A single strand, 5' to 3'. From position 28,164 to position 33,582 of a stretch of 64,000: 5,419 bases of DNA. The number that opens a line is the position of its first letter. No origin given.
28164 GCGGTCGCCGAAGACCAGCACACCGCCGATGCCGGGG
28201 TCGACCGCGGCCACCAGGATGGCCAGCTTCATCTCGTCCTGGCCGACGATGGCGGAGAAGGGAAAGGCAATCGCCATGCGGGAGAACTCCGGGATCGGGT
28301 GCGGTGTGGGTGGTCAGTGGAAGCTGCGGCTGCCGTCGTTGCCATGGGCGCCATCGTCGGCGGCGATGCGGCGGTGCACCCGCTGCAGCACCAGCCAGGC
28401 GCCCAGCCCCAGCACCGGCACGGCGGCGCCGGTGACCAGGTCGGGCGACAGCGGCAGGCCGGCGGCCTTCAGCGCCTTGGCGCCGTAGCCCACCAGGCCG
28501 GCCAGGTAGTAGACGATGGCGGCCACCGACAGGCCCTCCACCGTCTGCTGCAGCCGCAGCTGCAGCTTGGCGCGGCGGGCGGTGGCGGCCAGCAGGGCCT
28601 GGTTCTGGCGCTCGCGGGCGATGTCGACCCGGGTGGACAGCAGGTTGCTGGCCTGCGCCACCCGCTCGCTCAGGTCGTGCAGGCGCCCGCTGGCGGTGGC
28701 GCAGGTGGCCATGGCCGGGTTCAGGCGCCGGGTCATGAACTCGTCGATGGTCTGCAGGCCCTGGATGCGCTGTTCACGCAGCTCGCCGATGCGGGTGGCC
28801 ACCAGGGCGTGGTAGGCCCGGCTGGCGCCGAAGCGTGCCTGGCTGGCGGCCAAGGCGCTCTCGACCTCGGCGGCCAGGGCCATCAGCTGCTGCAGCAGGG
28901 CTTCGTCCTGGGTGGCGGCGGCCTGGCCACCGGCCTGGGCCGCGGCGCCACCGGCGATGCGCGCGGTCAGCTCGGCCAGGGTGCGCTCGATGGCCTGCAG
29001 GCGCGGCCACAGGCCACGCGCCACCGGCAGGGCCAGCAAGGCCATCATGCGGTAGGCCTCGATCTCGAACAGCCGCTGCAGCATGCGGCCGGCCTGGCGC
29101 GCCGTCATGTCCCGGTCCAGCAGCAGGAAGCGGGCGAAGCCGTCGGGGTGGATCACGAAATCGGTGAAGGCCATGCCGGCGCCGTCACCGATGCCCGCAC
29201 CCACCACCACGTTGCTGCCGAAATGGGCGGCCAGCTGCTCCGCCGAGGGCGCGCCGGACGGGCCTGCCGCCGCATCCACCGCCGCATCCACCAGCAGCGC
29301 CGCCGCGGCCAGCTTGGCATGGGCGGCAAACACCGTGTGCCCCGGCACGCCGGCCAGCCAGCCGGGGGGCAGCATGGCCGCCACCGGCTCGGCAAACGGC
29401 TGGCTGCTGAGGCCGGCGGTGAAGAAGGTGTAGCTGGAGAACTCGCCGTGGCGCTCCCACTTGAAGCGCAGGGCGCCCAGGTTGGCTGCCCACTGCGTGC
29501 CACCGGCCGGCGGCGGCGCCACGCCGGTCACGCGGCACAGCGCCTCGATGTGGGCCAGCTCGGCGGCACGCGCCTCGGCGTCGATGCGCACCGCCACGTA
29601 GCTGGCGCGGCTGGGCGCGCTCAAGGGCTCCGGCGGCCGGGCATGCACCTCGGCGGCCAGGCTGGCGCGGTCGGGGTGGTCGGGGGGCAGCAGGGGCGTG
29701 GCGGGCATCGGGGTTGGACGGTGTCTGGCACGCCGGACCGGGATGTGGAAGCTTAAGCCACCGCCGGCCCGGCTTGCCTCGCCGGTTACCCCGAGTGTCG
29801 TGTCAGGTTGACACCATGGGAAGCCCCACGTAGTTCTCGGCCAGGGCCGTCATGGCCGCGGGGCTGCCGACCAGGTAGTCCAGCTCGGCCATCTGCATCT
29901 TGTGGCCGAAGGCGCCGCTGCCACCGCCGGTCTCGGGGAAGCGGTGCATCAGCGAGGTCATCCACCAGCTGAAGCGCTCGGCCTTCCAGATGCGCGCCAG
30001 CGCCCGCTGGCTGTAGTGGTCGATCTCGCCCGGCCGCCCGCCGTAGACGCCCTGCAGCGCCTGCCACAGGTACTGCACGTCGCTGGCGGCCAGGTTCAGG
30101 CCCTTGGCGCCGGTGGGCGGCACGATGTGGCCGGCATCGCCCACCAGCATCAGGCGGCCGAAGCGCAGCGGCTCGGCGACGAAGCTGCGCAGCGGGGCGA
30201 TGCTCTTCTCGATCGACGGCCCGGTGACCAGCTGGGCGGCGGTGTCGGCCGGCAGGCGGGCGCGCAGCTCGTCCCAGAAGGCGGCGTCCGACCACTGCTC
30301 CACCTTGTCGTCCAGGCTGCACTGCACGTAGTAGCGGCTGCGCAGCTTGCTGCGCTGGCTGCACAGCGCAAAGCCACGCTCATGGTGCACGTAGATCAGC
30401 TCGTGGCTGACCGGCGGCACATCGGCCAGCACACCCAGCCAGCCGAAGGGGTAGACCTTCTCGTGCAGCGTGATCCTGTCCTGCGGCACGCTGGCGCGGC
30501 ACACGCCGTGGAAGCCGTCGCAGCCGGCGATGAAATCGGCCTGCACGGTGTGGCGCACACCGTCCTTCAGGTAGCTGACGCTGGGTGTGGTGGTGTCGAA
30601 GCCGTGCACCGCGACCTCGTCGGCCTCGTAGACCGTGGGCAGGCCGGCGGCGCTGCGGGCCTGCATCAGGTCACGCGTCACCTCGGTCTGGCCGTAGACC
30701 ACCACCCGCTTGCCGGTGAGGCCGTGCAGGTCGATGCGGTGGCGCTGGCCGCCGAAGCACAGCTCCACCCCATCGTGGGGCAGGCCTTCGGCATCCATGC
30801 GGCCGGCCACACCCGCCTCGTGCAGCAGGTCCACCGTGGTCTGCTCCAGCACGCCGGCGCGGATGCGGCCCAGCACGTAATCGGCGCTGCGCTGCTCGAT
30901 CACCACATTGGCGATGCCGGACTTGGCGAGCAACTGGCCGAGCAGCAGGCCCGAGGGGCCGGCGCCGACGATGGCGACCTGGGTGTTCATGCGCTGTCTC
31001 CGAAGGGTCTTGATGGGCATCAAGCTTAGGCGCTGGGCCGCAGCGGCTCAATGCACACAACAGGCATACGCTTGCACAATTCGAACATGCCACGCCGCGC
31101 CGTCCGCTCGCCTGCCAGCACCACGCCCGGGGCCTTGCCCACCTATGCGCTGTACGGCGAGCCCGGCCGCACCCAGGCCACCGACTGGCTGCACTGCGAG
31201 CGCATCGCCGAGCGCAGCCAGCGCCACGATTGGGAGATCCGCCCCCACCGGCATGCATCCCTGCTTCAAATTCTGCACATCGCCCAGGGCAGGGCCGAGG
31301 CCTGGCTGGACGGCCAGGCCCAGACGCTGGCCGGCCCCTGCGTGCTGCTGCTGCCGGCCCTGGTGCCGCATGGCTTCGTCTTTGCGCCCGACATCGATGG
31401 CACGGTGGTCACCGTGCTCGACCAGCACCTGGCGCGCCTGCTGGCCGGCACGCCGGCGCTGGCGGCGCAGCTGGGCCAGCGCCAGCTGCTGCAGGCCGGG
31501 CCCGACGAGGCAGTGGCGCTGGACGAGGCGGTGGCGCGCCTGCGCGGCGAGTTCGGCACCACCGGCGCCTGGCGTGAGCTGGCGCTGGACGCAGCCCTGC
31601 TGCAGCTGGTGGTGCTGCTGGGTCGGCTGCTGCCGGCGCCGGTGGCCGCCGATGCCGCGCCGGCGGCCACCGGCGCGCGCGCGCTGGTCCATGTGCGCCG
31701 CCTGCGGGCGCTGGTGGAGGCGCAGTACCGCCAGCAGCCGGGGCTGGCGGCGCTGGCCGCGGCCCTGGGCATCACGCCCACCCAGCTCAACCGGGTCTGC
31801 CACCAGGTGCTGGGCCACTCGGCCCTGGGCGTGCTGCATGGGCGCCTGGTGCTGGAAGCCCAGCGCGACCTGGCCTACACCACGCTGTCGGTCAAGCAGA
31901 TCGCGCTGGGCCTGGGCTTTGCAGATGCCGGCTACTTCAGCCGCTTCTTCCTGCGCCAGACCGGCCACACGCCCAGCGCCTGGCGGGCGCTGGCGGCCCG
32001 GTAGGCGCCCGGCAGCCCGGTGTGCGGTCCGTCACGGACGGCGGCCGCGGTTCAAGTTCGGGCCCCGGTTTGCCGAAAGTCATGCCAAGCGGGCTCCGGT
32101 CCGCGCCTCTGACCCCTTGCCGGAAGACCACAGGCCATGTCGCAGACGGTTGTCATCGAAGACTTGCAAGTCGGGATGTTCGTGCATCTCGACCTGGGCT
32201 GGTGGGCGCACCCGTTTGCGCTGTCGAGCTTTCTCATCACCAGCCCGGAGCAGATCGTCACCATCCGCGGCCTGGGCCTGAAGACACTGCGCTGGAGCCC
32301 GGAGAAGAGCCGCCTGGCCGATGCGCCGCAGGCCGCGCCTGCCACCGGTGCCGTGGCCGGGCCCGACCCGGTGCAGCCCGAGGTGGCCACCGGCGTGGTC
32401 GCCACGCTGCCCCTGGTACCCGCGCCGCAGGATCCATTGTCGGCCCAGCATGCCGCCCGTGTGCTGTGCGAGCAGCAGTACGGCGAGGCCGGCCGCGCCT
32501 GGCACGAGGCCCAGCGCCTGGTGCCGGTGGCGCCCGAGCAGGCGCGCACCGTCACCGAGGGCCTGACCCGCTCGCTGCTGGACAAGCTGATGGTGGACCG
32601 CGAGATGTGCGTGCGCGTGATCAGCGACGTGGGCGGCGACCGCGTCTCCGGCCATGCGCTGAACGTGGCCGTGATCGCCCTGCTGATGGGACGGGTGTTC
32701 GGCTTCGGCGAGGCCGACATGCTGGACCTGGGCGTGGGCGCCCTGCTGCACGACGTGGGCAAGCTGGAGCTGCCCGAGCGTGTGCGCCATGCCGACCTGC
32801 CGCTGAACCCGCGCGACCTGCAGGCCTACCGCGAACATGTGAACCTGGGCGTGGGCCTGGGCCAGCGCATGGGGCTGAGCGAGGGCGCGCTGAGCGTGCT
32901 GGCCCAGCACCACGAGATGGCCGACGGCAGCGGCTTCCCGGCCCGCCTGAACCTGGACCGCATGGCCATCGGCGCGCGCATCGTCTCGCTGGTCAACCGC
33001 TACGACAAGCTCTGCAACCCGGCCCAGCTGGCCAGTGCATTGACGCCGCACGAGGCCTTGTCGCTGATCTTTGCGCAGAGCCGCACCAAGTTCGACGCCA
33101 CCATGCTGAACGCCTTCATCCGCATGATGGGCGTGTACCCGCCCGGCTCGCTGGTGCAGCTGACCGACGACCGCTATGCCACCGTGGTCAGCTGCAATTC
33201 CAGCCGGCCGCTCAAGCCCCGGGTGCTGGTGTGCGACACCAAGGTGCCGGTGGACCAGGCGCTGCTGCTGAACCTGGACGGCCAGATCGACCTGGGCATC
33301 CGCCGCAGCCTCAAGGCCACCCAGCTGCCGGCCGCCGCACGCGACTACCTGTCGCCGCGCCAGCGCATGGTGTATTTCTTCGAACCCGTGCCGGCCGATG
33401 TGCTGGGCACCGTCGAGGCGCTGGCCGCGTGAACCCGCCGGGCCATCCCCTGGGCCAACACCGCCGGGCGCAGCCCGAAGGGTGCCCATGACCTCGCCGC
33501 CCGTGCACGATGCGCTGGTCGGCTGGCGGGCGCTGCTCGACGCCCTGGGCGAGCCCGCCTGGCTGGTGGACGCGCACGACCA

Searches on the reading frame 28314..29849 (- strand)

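Call 17: search_protein_families(library=ncbifam, proteins=[window:28314-29849:-], max_evalue=1e-20)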
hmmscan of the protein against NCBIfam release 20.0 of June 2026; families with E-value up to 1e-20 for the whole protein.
window:28314-29849:- (511 aa): 0 families

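Call 38: search_protein_families(library=pfam, proteins=[window:28314-29849:-], max_evalue=0.1)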
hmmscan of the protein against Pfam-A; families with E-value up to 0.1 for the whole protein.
window:28314-29849:- (511 aa): 1 family
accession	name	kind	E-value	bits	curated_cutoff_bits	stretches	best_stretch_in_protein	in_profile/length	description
PF11902.13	DUF3422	-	3.9e-158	527.4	25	1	57-495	2-418/418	Protein of unknown function (DUF3422)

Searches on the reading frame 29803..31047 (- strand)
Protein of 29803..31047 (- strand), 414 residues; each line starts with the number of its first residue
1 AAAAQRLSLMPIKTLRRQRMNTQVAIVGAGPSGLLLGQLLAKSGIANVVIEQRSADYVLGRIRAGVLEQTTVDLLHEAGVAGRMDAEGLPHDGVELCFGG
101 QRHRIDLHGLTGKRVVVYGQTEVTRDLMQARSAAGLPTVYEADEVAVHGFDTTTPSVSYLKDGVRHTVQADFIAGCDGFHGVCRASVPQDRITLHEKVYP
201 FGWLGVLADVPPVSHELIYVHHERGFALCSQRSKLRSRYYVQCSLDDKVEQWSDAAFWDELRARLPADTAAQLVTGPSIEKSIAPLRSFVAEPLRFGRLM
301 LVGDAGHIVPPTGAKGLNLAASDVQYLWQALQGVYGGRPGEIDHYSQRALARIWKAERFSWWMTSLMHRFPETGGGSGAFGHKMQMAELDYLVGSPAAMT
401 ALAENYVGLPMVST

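Call 17: search_protein_families(library=ncbifam, proteins=[window:29803-31047:-], max_evalue=1e-20)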
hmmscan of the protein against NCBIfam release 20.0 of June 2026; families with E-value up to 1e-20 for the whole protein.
window:29803-31047:- (414 aa): 3 families
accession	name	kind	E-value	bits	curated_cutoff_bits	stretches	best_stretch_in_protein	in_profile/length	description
TIGR02360.1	pbenz_hydroxyl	equivalog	2.7e-193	642.1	538.7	1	20-411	1-390/390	4-hydroxybenzoate 3-monooxygenase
NF006091.0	PRK08243.1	subfamily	5.6e-184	611.4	351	1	20-411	1-390/393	4-hydroxybenzoate 3-monooxygenase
NF004829.0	PRK06183.1-3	subfamily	1.3e-21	77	390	1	18-338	5-329/520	bifunctional 3-(3-hydroxy-phenyl)propionate/3-hydroxycinnamic acid hydroxylase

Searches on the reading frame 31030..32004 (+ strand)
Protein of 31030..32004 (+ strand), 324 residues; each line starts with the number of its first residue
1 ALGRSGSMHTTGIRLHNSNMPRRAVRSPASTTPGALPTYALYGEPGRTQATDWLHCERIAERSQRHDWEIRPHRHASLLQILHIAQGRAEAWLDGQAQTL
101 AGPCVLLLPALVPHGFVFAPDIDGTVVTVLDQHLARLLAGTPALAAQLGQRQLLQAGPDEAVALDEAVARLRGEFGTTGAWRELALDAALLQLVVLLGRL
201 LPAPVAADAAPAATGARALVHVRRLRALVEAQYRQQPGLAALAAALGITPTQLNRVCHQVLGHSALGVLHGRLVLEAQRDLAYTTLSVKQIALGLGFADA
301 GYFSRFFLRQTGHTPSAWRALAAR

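Call 17: search_protein_families(library=ncbifam, proteins=[window:31030-32004:+], max_evalue=1e-20)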
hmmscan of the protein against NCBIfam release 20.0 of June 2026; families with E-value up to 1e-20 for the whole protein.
window:31030-32004:+ (324 aa): 1 family
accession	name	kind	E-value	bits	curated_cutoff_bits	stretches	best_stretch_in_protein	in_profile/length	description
TIGR02297.1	HpaA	equivalog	7.2e-40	137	274.65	1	50-319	16-285/287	4-hydroxyphenylacetate catabolism regulatory protein HpaA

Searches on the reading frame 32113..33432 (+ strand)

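Call 18: search_protein_families(library=ncbifam, proteins=[window:32113-33432:+], max_evalue=1e-20)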
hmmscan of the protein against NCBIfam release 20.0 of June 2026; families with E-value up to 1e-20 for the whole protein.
window:32113-33432:+ (439 aa): 1 family
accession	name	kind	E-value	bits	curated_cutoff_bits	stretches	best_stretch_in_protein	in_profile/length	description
NF053512.1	nitric_RR_NosR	exception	1.9e-24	86.5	400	1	173-346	187-361/422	response regulator c-di-GMP phosphodiesterase, NosR family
